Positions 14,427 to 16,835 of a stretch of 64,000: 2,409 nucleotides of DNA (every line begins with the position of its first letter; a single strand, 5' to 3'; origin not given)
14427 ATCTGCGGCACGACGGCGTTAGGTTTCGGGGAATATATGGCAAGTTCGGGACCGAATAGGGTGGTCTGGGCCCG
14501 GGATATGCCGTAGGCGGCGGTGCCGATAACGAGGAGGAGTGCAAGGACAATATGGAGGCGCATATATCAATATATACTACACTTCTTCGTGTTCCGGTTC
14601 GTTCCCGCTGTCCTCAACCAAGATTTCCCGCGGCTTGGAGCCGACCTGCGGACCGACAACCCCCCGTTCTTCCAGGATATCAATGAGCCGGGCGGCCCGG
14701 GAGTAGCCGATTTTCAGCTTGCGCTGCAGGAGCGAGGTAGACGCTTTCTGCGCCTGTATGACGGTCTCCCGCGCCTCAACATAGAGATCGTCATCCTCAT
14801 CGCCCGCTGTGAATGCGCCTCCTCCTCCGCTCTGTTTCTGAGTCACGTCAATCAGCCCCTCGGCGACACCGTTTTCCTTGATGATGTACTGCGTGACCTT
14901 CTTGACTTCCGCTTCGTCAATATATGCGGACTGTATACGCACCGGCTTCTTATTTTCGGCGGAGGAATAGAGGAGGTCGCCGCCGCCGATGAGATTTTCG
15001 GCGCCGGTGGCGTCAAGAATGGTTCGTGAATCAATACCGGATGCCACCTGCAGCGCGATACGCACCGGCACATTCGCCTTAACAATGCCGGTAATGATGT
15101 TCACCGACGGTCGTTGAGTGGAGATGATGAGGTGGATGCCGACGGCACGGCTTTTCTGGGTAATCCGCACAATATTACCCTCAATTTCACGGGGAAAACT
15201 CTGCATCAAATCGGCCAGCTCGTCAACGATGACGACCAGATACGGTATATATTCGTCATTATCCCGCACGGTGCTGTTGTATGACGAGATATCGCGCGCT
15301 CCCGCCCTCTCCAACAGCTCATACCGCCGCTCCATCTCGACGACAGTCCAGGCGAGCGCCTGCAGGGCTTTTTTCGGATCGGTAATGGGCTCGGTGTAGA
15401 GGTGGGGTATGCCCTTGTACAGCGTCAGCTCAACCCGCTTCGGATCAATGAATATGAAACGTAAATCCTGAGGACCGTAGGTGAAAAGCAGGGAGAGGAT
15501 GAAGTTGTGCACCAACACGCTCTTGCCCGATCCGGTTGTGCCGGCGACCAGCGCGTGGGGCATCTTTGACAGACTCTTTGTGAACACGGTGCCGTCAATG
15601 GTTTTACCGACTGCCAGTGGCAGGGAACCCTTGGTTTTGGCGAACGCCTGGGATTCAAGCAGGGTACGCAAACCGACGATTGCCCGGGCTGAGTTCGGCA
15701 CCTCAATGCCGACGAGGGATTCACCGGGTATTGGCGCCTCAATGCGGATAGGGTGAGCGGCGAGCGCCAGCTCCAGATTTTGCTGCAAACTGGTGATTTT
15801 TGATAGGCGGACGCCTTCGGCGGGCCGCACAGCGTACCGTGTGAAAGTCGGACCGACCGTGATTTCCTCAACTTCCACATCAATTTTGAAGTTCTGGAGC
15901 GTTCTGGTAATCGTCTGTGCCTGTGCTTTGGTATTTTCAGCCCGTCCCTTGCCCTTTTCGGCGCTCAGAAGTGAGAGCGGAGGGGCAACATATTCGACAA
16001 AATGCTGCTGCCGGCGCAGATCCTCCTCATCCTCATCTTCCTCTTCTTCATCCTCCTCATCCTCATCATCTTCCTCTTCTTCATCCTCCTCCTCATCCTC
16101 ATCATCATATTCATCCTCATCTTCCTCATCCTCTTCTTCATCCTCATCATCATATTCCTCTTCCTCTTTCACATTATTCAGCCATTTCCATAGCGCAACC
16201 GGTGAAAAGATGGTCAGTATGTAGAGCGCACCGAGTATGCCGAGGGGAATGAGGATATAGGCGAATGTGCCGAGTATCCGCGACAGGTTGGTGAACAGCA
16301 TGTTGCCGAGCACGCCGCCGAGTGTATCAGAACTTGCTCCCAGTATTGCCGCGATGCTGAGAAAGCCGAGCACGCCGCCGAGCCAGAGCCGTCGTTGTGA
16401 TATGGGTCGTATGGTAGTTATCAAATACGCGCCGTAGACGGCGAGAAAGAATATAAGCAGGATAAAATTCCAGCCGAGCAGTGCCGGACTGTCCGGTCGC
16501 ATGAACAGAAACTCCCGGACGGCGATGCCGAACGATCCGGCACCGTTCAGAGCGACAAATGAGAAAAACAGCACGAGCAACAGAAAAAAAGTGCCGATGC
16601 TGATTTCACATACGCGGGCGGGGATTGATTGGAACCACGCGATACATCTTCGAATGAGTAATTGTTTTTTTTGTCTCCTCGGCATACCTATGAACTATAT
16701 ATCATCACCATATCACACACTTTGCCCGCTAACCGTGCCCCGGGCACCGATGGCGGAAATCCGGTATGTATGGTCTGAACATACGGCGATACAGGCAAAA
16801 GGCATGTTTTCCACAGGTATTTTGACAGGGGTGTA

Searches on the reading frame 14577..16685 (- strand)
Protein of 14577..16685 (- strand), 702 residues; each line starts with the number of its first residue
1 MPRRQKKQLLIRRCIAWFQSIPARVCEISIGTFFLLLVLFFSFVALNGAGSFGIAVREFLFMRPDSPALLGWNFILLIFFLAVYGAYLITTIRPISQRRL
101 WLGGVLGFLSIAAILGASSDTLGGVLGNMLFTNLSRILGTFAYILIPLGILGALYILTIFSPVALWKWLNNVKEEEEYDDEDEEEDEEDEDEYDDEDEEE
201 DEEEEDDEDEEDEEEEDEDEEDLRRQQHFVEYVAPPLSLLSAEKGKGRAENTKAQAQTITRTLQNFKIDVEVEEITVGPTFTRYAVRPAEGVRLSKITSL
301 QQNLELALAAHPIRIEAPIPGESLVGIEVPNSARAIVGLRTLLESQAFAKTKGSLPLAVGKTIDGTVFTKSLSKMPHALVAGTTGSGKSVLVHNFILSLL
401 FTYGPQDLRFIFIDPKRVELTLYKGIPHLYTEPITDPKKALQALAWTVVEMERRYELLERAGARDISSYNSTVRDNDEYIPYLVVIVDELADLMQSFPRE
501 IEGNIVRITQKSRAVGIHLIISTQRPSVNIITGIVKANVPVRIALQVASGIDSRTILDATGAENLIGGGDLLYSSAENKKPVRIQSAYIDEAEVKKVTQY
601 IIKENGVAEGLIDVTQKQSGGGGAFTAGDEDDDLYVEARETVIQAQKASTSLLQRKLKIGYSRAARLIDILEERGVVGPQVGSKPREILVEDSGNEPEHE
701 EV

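Call 25: search_protein_families(library=pfam, proteins=[window:14577-16685:-], max_evalue=0.0001)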
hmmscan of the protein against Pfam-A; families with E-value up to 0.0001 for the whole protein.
window:14577-16685:- (702 aa): 3 families
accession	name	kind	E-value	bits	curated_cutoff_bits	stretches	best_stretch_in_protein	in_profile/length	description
PF01580.24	FtsK_SpoIIIE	-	5.6e-58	196.4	24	1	339-528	2-221/221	FtsK/SpoIIIE family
PF17854.6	FtsK_alpha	-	4e-28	98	22.9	1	235-331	2-101/101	FtsK alpha domain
PF09397.16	FtsK_gamma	-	8.2e-28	96.4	30.6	1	630-690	2-62/63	Ftsk gamma domain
